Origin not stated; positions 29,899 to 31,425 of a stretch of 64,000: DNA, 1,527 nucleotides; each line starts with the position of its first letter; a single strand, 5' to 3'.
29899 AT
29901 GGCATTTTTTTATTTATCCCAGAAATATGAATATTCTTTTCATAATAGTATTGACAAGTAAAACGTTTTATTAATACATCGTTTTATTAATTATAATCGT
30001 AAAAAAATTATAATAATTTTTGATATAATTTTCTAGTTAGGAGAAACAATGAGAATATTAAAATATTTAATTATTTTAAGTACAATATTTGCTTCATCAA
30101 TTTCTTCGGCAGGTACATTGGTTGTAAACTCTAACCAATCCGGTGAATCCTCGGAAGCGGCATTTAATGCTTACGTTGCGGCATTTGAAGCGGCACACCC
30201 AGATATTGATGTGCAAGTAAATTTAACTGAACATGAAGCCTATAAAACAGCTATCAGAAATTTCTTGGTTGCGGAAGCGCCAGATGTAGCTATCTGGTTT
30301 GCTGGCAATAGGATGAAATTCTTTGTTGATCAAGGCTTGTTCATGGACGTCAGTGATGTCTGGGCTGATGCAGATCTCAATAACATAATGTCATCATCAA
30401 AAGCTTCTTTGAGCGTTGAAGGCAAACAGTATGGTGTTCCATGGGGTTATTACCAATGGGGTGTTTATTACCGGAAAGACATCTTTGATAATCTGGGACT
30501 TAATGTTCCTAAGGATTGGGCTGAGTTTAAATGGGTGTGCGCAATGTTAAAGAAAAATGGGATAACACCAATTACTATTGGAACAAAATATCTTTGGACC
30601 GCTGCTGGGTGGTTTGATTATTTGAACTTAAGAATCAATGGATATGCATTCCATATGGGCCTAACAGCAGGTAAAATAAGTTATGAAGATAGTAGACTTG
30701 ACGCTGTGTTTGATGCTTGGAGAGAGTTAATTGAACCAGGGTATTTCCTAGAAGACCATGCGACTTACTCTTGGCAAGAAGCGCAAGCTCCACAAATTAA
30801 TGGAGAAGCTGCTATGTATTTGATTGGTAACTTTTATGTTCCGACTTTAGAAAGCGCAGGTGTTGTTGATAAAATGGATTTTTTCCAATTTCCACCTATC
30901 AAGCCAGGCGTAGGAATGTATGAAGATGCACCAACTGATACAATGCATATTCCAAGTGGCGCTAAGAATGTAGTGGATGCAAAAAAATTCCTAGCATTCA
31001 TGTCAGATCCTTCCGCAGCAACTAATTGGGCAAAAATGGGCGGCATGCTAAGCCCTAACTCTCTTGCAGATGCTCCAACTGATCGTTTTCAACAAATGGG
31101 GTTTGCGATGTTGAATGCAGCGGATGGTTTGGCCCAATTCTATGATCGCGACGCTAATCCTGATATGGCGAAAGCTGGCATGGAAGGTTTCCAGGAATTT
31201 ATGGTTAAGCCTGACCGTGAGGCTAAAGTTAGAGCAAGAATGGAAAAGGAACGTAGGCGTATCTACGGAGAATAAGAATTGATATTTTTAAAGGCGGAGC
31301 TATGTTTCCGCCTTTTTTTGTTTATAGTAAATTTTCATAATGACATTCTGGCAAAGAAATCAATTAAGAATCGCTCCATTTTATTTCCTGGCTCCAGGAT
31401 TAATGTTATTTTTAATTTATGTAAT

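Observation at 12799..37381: One LacI repressor and four identical 23-nt promoter/operator units wiring a ~25-kb, three-transporter catabolic island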

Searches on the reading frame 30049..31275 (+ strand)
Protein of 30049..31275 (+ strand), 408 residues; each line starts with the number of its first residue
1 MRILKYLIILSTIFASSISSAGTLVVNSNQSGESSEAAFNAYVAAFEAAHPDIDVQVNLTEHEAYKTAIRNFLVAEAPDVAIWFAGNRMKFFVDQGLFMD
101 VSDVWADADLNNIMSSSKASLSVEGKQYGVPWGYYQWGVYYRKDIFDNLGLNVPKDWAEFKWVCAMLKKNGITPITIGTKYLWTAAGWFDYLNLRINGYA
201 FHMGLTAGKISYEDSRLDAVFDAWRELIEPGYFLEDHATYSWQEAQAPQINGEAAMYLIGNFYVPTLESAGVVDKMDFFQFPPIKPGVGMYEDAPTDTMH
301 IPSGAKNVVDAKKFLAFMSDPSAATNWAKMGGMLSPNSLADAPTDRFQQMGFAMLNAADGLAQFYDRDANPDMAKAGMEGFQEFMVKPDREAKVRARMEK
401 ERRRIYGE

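Call 10: search_protein_families(library=pfam, proteins=[window:30049-31275:+])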
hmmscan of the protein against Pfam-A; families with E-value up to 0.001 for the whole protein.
window:30049-31275:+ (408 aa): 2 families
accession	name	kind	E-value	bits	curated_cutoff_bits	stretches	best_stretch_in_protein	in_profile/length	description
PF01547.30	SBP_bac_1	-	8.4e-39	134.8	26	1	35-324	4-306/307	Bacterial extracellular solute-binding protein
PF13416.11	SBP_bac_8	-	9.3e-30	104.8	27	1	41-342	1-267/279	Bacterial extracellular solute-binding protein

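Call 11: search_protein_families(library=ncbifam, proteins=[window:30049-31275:+])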
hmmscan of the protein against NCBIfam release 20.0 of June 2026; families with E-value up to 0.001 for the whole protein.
window:30049-31275:+ (408 aa): 2 families
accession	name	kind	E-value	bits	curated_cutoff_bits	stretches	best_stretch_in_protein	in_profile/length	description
TIGR03851.1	chitin_NgcE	equivalog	9.1e-15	54.5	399.65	1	118-332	144-365/450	N-acetylglucosamine/diacetylchitobiose ABC transporter substrate-binding protein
TIGR03850.1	bind_CPR_0540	equivalog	9.9e-15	54.1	299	1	35-342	46-369/437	carbohydrate ABC transporter substrate-binding protein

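Call 41: search_solved_structures(query=window:30049-31275:+, max_evalue=0.00001)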
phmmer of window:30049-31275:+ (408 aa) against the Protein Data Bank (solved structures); distinct sequences matched with E-value up to 0.00001: 39.
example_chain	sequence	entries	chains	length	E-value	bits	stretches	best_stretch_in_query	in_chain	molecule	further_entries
3oo6_A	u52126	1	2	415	1.8e-59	205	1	20-394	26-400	ABC transporter binding protein AcbH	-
3oo9_A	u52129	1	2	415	5.4e-59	203.5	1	20-394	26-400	ABC transporter binding protein AcbH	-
3oo8_A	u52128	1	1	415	5.9e-59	203.3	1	20-394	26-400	ABC transporter binding protein AcbH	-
3oo7_A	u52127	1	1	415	1.5e-58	202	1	20-394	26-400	ABC transporter binding protein AcbH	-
3ooa_A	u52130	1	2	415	1.6e-58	201.9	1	20-394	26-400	ABC transporter binding protein AcbH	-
4g68_B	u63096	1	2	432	5.4e-27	98.1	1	17-290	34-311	ABC transporter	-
4g68_A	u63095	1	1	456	6.3e-27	97.9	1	17-290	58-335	ABC transporter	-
8xba_A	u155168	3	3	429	1.9e-21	79.8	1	13-373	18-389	XylA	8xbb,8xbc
3vxb_A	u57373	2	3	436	7.4e-19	71.3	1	26-378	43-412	Putative sugar-binding lipoprotein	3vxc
7ehp_A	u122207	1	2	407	1.6e-18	70.2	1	46-294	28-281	chitin oligosaccahride binding protein NagB1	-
3zkk_A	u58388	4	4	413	3.4e-17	65.8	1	23-196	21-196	XOS BINDING PROTEIN | PUTATIVE SUGAR TRANSPORTER SOLUTE-BINDING PROTEIN | SUGAR TRANSPORTER SOLUTE-BINDING PROTEIN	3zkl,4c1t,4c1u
7eho_A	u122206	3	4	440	3.2e-13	52.7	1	73-285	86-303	Chitin oligosaccharide binding protein NagB2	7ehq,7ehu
2hfb_A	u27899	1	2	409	2.2e-12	49.9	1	21-189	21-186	Sugar ABC transporter, sugar-binding protein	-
6pql_A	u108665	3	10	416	2.3e-12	49.9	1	21-189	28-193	ABC transporter sugar-binding protein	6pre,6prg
2heu_A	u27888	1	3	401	2.8e-12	49.6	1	29-189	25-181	Sugar ABC transporter, sugar-binding protein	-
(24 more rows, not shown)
